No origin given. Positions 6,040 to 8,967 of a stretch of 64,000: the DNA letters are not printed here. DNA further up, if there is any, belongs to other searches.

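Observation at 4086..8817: Two Bug-family periplasmic binders translationally coupled to an orphan A-T-TE NRPS-like enzyme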

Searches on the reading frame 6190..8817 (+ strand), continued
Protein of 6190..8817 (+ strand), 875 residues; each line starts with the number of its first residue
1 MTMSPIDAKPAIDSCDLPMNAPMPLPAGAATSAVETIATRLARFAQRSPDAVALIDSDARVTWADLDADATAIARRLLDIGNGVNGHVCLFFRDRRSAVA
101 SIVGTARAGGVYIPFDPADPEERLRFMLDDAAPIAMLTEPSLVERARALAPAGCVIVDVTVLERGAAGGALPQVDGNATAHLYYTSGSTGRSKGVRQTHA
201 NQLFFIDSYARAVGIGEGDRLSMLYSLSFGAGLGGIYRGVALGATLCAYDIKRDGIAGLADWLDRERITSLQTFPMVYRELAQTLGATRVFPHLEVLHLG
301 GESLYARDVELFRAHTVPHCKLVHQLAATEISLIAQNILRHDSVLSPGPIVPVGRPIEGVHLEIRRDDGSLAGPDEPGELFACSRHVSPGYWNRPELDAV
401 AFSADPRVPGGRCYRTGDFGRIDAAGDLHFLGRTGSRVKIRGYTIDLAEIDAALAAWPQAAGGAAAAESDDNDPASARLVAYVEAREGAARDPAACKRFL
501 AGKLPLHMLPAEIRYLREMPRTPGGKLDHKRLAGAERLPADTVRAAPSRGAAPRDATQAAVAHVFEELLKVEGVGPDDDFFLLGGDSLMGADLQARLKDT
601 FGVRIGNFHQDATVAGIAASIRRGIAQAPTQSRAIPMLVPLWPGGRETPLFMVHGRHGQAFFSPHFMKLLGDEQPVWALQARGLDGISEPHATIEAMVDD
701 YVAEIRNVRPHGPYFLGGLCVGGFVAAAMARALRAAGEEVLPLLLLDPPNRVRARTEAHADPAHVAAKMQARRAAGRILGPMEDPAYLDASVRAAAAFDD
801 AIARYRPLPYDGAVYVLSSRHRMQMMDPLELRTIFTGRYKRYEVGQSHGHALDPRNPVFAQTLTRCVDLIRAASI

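Call 40: search_protein_families(library=pfam, proteins=[L075:7954-8694:+, L075:8702-8992:+, L075:8992-9756:+, L075:9753-9956:+, L075:12637-14250:+, L044:7000-7974:+, L044:8086-9102:+, L044:9173-9928:+, L044:12639-14459:+, L059:3291-4535:+], max_evalue=0.001)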
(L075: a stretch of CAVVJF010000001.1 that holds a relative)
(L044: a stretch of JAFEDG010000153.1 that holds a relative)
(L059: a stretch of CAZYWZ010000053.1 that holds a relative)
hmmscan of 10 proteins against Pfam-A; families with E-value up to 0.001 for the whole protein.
L075:7954-8694:+ (246 aa): 0 families

L075:8702-8992:+ (96 aa): 5 families
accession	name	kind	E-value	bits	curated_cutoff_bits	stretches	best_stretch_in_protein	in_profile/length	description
PF12837.12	Fer4_6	-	2.3e-08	34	25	2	43-64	2-21/24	4Fe-4S binding domain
PF14697.11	Fer4_21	-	2.6e-07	31.1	35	1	9-68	2-57/59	4Fe-4S dicluster domain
PF12797.12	Fer4_2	-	3e-06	27.3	24.5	0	8-25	3-20/22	4Fe-4S binding domain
PF13237.11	Fer4_10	-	4.5e-05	23.7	25.5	0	8-25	2-19/53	4Fe-4S dicluster domain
PF12838.12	Fer4_7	-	6e-05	23.9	27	1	15-64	2-50/52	4Fe-4S dicluster domain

L075:8992-9756:+ (254 aa): 0 families

L075:9753-9956:+ (67 aa): 13 families
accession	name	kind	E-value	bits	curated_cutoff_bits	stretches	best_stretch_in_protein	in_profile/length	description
PF14697.11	Fer4_21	-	5.6e-13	49.2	35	1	4-57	2-55/59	4Fe-4S dicluster domain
PF12838.12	Fer4_7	-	9.6e-11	42.4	27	2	9-55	1-50/52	4Fe-4S dicluster domain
PF00037.32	Fer4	-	2.7e-10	40.1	21.1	1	4-25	2-23/24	4Fe-4S binding domain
PF13237.11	Fer4_10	-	2.8e-09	37.2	25.5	1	2-54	1-53/53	4Fe-4S dicluster domain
PF12797.12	Fer4_2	-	1.9e-08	34.1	24.5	1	2-21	2-21/22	4Fe-4S binding domain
PF13187.11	Fer4_9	-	1.3e-07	32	27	1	9-55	1-49/52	4Fe-4S dicluster domain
PF12837.12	Fer4_6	-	8.7e-07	29.1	25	0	2-24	1-23/24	4Fe-4S binding domain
PF12800.12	Fer4_4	-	4.1e-06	27.1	24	0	9-23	3-17/17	4Fe-4S binding domain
PF13484.11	Fer4_16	-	9.2e-06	26.8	30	0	9-28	1-20/66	4Fe-4S double cluster binding domain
PF25160.1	LdpA_Fe-S-bd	-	3.1e-05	24.1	27.6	0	35-55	20-40/49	LdpA Fe-S cluster-binding domain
PF12798.12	Fer4_3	-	4.7e-05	24.3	27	0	10-24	1-15/15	4Fe-4S binding domain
PF13183.11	Fer4_8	-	0.00011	23.1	27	0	9-55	4-66/68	4Fe-4S dicluster domain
PF13459.11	Fer4_15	-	0.00093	20.3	22.4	0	3-22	1-20/66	4Fe-4S single cluster domain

L075:12637-14250:+ (537 aa): 1 family
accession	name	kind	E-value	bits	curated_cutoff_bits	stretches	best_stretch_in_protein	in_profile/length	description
PF00221.24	Lyase_aromatic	-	7.7e-161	536.3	27.3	1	11-496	1-466/466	Aromatic amino acid lyase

L044:7000-7974:+ (324 aa): 4 families
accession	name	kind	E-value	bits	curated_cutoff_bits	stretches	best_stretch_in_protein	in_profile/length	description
PF13377.12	Peripla_BP_3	-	2.7e-32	112.6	26.5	1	163-324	2-167/167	Periplasmic binding protein-like domain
PF00532.27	Peripla_BP_1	-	1.9e-25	90.3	22.2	1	55-300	3-259/281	Periplasmic binding proteins and sugar binding domain of LacI family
PF00356.27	LacI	-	2e-14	53.6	27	1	2-42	6-46/46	Bacterial regulatory proteins, lacI family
PF13407.12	Peripla_BP_4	-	7.3e-08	32.7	35.1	1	57-276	2-225/258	Periplasmic binding protein domain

L044:8086-9102:+ (338 aa): 5 families
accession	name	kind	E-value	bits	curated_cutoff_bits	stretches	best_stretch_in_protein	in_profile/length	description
PF08546.17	ApbA_C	-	4.1e-31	108.4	22.7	1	198-318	1-123/125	Ketopantoate reductase PanE/ApbA C terminal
PF02558.23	ApbA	-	8.6e-30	103.8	22.2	1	3-172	1-149/150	Ketopantoate reductase PanE/ApbA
PF03807.23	F420_oxidored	-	2.1e-05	25.4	21.6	1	2-90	1-80/94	NADP oxidoreductase coenzyme F420-dependent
PF03721.20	UDPG_MGDP_dh_N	-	7.6e-05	22.8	27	1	1-64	1-64/187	UDP-glucose/GDP-mannose dehydrogenase family, NAD binding domain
PF01210.29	NAD_Gly3P_dh_N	-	0.00033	21.1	23.1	1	2-106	1-106/158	NAD-dependent glycerol-3-phosphate dehydrogenase N-terminus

L044:9173-9928:+ (251 aa): 0 families

L044:12639-14459:+ (606 aa): 1 family
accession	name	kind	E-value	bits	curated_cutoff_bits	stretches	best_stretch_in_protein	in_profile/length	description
PF00496.27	SBP_bac_5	-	9.2e-64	216.3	32.4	1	82-516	1-364/368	Bacterial extracellular solute-binding proteins, family 5 Middle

L059:3291-4535:+ (414 aa): 1 family
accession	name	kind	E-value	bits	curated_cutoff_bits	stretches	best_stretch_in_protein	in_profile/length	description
PF00291.31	PALP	-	1.4e-39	136.7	35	1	79-382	6-295/295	Pyridoxal-phosphate dependent enzyme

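Call 41: find_encoding_contigs(protein=P0001, flank=10000, max_places=3)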
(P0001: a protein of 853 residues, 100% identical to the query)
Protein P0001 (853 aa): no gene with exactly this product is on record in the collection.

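Call 42: find_encoding_contigs(protein=P0004, flank=10000, max_places=2)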
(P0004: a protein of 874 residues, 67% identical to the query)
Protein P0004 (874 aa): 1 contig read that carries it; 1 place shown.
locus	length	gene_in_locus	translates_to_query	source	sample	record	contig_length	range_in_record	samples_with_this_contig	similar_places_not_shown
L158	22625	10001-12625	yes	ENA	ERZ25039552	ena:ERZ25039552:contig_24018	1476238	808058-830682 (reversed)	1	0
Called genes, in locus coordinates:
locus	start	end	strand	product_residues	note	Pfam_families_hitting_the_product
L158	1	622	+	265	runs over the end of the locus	PF00561:Abhydrolase_1, PF12146:Hydrolase_4, PF12697:Abhydrolase_6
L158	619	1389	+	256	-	PF20260:PUA_4, PF04452:Methyltrans_RNA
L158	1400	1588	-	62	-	PF09791:Oxidored-like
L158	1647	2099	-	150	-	PF00582:Usp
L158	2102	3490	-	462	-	PF07690:MFS_1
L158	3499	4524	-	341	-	PF06144:DNA_pol3_delta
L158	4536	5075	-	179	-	PF04390:LptE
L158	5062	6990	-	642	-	PF13603:tRNA-synt_1_2, PF00133:tRNA-synt_1, PF08264:Anticodon_1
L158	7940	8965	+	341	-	PF03401:TctC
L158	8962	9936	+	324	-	PF03401:TctC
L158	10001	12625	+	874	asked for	PF00501:AMP-binding, PF13193:AMP-binding_C, PF00550:PP-binding, PF00975:Thioesterase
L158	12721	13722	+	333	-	PF03401:TctC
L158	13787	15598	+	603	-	PF00501:AMP-binding, PF13193:AMP-binding_C (weak), PF00550:PP-binding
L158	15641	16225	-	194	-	PF01169:GDT1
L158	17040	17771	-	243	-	-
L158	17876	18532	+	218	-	PF13899:Thioredoxin_7, PF13098:Thioredoxin_2 (weak)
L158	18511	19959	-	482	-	PF02321:OEP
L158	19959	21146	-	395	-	PF12679:ABC2_membrane_2, PF12698:ABC2_membrane_3, PF01061:ABC2_membrane, PF12730:ABC2_membrane_4 (weak)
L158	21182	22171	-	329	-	PF00005:ABC_tran, PF13304:AAA_21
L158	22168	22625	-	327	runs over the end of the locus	-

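Call 58: search_solved_structures(query=L021:8960-9934:-, max_evalue=0.01)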
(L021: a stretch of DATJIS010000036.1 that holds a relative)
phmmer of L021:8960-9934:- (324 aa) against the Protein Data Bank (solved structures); distinct sequences matched with E-value up to 0.01: 0.

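Call 59: search_protein_families(library=ncbifam, proteins=[L021:8960-9934:-, L021:12552-13145:+, L020:12580-13422:+, L034:13743-14867:+, L034:12661-13671:+], max_evalue=0.001)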
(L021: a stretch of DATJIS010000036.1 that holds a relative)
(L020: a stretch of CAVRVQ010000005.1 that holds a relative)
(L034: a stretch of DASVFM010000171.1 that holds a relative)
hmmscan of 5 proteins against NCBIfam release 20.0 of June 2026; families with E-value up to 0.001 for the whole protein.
L021:8960-9934:- (324 aa): 1 family
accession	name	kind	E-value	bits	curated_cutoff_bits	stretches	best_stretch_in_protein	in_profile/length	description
TIGR01728.1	SsuA_fam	subfamily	4.6e-13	49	163.5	1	17-271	1-240/290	aliphatic sulfonate ABC transporter substrate-binding protein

L021:12552-13145:+ (197 aa): 0 families

L020:12580-13422:+ (280 aa): 3 families
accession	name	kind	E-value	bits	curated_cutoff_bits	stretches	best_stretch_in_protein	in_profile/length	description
TIGR04102.1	SWIM_PBPRA1643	hypoth_equivalog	6.5e-05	23.3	68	1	2-20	89-107/108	PBPRA1643 family SWIM/SEC-C metal-binding motif protein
NF004088.0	PRK05590.1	equivalog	8e-05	23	140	1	3-22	146-165/166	hypothetical protein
NF002449.0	PRK01617.1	equivalog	0.00033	21.1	141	1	3-22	135-154/154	hypothetical protein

L034:13743-14867:+ (374 aa): 12 families
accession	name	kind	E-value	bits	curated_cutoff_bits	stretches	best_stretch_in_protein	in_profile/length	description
TIGR03844.1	cysteate_syn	equivalog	8.2e-33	113.8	324.9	1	9-348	34-382/398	cysteate synthase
NF006050.0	PRK08197.1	equivalog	8.9e-30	103.7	303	1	10-343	48-379/406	threonine synthase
NF004170.0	PRK05638.1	equivalog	2.7e-23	82.2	421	1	3-343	26-353/442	threonine synthase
TIGR00260.1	thrC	equivalog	4.2e-20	72.2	167.1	2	22-117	3-100/340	threonine synthase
NF004996.0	PRK06381.1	equivalog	3.1e-18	65.9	266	2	199-345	174-318/319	threonine synthase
NF006205.0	PRK08329.1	equivalog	2.7e-16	59.5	358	1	27-343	41-341/347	threonine synthase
NF005035.0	PRK06450.1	equivalog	1.8e-13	50.1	301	1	63-325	70-321/338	threonine synthase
NF005680.0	PRK07476.1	equivalog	4e-08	32.6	413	1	28-111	9-92/326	hydroxyectoine utilization dehydratase EutB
TIGR02991.1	ectoine_eutB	equivalog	5.5e-05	22.3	413.35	0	29-111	6-88/317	hydroxyectoine utilization dehydratase EutB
TIGR00263.1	trpB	equivalog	0.00038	19.7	392.45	0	275-344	306-374/385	tryptophan synthase subunit beta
NF010376.0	PRK13803.1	equivalog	0.00054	18.9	819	1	281-345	521-585/600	bifunctional phosphoribosylanthranilate isomerase/tryptophan synthase subunit beta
TIGR01415.1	trpB_rel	hypoth_equivalog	0.00072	18.4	518.85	0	42-120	68-147/419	TrpB-like pyridoxal phosphate-dependent enzyme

L034:12661-13671:+ (336 aa): 8 families
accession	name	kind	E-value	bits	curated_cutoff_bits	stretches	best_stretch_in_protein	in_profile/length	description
TIGR02352.1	thiamin_ThiO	equivalog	6.3e-45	153.8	250.8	1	2-321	27-350/351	glycine oxidase ThiO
NF001933.0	PRK00711.1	subfamily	2.5e-24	86.1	383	1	25-330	104-411/429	D-amino acid dehydrogenase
NF009074.0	PRK12409.1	equivalog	1.7e-08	34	494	1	86-320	160-405/410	D-amino acid dehydrogenase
NF008425.0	PRK11259.1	equivalog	2.2e-07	30.2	257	1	128-193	155-218/377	N-methyl-L-tryptophan oxidase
TIGR03377.1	glycerol3P_GlpA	equivalog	5.1e-07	28.6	552.8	1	86-211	106-239/530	anaerobic glycerol-3-phosphate dehydrogenase subunit GlpA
NF040813.1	pro_dh_Thprot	equivalog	2.8e-06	26.7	600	1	137-323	186-355/362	D-proline dehydrogenase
NF033460.1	glycerol3P_ox_II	equivalog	0.00028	20.1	460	1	51-187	78-217/361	type 2 glycerol-3-phosphate oxidase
TIGR01373.1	soxB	subfamily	0.0003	19.7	529.45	1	131-321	191-385/407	sarcosine oxidase subunit beta family protein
